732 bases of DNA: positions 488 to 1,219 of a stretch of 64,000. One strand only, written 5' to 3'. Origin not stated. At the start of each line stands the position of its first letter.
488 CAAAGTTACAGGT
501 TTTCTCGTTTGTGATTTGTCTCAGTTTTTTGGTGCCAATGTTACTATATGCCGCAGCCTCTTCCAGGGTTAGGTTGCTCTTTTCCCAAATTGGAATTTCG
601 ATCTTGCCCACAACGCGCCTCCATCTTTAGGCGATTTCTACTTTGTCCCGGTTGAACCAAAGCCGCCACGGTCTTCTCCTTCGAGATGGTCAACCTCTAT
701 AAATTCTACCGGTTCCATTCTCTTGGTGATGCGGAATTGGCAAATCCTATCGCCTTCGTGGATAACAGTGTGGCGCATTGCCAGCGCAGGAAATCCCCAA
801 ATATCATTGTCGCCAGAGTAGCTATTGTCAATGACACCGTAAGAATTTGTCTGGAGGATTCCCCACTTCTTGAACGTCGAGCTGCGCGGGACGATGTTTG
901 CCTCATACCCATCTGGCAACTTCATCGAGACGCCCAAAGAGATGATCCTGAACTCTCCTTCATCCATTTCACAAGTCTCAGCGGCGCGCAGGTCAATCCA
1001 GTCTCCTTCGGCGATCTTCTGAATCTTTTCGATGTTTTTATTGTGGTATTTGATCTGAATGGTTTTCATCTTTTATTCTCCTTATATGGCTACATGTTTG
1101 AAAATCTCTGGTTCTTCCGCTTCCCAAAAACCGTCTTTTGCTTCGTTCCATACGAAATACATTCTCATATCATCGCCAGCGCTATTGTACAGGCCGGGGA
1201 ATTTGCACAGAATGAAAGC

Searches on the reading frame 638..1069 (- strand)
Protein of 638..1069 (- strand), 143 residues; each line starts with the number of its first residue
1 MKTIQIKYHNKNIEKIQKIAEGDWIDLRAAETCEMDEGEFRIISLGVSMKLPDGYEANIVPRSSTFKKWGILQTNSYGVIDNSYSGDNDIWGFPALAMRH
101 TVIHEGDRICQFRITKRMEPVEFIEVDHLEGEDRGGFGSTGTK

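Call 82: search_protein_families(library=pfam, alignment_id=A5, max_evalue=0.00001)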
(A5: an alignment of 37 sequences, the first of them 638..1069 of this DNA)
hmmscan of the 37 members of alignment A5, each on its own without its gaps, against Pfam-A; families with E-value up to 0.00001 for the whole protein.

A. member 1, window:638-1069:- (143 aa): 1 family
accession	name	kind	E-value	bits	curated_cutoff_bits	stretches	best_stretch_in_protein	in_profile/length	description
PF00692.24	dUTPase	-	2.9e-12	46.9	22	1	26-141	17-129/129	dUTPase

B. families by the number of members that match (of 37 scanned): 28 families (the first 25 are shown)
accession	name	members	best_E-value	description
PF13597.11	NRDD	1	7.3e-132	Anaerobic ribonucleoside-triphosphate reductase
PF07733.18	DNA_pol3_alpha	1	7.4e-44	Bacterial DNA polymerase III alpha NTPase domain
PF07505.17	DUF5131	1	1.5e-38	Protein of unknown function (DUF5131)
PF13353.11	Fer4_12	1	1.2e-36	4Fe-4S single cluster domain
PF02511.20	Thy1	1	3.5e-34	Thymidylate synthase complementing protein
PF01807.25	Zn_ribbon_DnaG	1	1.9e-28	CHC2 zinc finger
PF01226.23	Form_Nir_trans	1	6e-26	Formate/nitrite transporter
PF12705.13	PDDEXK_1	1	1.4e-21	PD-(D/E)XK nuclease superfamily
PF02811.25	PHP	1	2.5e-21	PHP domain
PF03477.21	ATP-cone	1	1.5e-19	ATP cone domain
PF00625.27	Guanylate_kin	1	8.1e-18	Guanylate kinase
PF01507.26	PAPS_reduct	1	1.5e-17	Phosphoadenosine phosphosulfate reductase domain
PF00078.32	RVT_1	1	2.1e-17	Reverse transcriptase (RNA-dependent DNA polymerase)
PF22483.2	Mu-transpos_C_2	1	8.3e-16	Mu transposase, C-terminal domain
PF17420.7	GP17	1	4.2e-15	Superinfection exclusion gene product 17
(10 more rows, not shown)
